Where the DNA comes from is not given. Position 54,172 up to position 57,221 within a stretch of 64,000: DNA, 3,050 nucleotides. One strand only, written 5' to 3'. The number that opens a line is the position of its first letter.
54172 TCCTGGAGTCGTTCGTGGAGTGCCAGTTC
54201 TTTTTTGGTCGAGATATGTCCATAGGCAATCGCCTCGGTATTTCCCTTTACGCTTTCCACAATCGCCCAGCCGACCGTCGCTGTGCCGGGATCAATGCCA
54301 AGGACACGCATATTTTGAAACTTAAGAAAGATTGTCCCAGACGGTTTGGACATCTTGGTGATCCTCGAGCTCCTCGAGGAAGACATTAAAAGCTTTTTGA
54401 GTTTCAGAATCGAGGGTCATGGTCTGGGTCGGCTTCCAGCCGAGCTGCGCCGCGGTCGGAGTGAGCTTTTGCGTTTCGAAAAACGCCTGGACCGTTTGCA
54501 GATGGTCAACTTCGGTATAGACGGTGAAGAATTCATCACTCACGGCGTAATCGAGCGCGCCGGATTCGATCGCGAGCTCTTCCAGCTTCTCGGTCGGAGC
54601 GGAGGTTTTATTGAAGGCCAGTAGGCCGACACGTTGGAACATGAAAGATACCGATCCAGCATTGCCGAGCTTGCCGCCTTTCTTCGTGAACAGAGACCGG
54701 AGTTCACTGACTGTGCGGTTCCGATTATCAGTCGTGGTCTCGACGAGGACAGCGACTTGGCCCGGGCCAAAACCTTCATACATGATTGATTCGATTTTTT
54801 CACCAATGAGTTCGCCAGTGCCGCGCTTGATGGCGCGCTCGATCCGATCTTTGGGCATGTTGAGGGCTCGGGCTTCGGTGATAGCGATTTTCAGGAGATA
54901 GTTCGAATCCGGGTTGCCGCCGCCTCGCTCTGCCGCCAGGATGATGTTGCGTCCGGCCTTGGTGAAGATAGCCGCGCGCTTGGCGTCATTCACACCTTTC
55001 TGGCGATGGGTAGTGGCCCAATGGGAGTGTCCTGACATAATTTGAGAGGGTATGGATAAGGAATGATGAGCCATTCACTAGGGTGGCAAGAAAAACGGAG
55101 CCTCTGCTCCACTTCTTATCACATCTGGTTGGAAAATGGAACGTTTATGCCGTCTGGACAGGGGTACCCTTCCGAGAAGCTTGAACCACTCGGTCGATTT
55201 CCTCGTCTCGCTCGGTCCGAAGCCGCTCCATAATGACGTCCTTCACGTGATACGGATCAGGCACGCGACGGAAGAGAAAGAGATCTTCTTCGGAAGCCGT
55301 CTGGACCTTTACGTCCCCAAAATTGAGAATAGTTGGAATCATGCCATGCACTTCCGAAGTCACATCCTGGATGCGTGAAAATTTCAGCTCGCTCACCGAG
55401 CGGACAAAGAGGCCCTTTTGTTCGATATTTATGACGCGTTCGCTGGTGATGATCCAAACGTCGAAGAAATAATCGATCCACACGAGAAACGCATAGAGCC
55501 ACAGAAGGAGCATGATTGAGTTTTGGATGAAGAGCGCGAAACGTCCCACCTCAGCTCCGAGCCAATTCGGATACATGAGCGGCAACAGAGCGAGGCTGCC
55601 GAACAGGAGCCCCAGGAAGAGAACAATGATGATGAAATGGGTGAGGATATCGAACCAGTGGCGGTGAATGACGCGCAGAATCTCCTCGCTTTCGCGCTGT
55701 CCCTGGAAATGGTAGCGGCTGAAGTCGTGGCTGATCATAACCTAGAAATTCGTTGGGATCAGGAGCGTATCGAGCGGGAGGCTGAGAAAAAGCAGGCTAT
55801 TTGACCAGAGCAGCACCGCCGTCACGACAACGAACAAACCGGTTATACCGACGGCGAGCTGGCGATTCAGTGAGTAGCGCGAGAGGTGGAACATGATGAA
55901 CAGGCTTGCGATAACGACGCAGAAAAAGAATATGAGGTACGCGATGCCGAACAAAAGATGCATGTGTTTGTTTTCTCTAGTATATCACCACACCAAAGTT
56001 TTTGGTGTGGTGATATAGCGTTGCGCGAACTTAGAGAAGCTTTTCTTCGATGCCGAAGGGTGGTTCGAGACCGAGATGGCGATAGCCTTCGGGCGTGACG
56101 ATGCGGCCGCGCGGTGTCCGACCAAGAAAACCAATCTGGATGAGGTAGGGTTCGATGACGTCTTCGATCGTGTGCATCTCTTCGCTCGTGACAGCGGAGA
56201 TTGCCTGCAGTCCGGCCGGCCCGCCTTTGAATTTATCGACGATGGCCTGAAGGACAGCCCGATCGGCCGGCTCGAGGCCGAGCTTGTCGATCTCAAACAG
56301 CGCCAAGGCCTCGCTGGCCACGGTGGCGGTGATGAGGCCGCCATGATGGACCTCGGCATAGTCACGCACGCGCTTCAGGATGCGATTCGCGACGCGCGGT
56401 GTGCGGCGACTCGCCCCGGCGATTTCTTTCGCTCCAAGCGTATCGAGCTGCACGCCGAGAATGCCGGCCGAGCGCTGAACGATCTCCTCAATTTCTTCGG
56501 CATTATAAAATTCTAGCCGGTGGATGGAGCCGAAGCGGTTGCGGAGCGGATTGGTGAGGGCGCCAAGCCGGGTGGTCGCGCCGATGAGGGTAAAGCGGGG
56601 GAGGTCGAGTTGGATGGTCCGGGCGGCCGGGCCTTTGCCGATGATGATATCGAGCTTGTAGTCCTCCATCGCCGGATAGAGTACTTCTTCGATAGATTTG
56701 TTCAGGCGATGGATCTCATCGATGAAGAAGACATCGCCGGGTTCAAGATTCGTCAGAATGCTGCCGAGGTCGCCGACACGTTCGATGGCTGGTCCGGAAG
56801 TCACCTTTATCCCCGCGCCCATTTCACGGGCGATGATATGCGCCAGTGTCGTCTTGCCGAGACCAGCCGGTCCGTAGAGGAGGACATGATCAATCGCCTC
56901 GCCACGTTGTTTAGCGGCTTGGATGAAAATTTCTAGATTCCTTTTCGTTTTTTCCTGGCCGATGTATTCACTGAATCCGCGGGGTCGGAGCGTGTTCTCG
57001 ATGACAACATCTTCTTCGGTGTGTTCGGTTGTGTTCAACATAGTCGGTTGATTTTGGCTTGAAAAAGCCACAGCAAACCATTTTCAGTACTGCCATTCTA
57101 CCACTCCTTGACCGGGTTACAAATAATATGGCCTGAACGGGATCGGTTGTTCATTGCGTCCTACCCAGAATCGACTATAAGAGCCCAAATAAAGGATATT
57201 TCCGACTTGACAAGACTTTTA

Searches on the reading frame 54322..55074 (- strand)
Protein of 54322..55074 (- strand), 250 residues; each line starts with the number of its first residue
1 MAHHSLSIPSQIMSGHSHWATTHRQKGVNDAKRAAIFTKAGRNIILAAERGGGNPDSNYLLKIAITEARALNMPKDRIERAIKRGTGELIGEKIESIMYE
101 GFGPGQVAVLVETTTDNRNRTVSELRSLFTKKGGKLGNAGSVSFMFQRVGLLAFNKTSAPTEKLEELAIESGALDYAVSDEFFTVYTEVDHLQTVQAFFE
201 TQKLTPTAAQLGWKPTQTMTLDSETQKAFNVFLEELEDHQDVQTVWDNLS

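Call 12: search_protein_families(library=pfam, proteins=[window:54322-55074:-], max_evalue=0.001)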
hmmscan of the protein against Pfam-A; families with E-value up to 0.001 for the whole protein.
window:54322-55074:- (250 aa): 2 families
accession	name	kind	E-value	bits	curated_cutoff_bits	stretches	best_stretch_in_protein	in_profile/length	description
PF01709.26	Transcrip_reg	-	3.6e-50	170.2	27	1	95-249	2-160/160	TACO1/YebC second and third domain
PF20772.2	TACO1_YebC_N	-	3.3e-26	92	36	1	17-88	1-73/73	TACO1/YebC protein N-terminal domain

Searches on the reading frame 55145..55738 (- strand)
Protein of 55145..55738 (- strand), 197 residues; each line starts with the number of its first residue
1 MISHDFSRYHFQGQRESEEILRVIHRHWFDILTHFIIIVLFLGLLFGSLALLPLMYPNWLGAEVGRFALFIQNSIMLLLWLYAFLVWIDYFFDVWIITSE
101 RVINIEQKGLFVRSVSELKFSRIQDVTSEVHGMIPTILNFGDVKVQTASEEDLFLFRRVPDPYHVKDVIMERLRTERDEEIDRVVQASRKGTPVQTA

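Call 12: search_protein_families(library=pfam, proteins=[window:55145-55738:-], max_evalue=0.001)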
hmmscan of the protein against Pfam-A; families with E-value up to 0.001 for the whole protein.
window:55145-55738:- (197 aa): 1 family
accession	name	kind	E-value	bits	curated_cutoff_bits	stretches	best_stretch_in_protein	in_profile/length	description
PF03703.20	bPH_2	-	8.5e-08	32.8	22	1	93-167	4-76/78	Bacterial PH domain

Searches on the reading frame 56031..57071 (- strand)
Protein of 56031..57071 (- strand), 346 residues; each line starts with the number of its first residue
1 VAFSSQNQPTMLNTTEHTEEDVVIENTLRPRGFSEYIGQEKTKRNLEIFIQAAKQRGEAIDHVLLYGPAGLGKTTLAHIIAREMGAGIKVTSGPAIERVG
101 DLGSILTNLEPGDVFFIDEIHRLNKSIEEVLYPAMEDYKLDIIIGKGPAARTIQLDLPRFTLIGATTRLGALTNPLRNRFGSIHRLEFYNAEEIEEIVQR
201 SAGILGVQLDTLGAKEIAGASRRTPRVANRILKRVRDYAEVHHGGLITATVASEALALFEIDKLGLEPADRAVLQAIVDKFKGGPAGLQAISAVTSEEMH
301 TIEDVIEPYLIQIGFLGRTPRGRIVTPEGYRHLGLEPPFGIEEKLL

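Call 12: search_protein_families(library=pfam, proteins=[window:56031-57071:-], max_evalue=0.001)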
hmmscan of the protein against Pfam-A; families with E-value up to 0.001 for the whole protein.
window:56031-57071:- (346 aa): 11 families
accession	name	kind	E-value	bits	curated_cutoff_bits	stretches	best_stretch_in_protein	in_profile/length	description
PF05496.18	RuvB_N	-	1.8e-78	262.2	27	1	28-186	1-159/159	Holliday junction DNA helicase RuvB P-loop domain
PF17864.7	AAA_lid_4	-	1.2e-26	92.7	27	1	189-262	1-74/74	RuvB AAA lid domain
PF05491.19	RuvB_C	-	1.5e-23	82.9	24.7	1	263-333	1-71/72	RuvB C-terminal winged helix domain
PF00004.35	AAA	-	3.7e-19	69.9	21.2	1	63-184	1-127/131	ATPase family associated with various cellular activities (AAA)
PF07728.20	AAA_5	-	1.5e-09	38.5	22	1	62-180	1-139/139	AAA domain (dynein-related subfamily)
PF06068.19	TIP49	-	1.5e-05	24.8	23.8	1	36-91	26-81/347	TIP49 P-loop domain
PF01078.27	Mg_chelatase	-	5.6e-05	23.1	20.3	0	33-80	2-42/207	Magnesium chelatase, subunit ChlI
PF13191.12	AAA_16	-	8.8e-05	23.5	32.6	1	37-95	3-60/167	AAA ATPase domain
PF00931.28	NB-ARC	-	0.00027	20.7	23.5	0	58-83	16-41/248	NB-ARC domain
PF02367.23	TsaE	-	0.0004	20.8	26.6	1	50-92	11-53/128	Threonylcarbamoyl adenosine biosynthesis protein TsaE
PF20720.3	nSTAND3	-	0.00048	20.3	27.2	0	52-119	9-73/155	Novel STAND NTPase 3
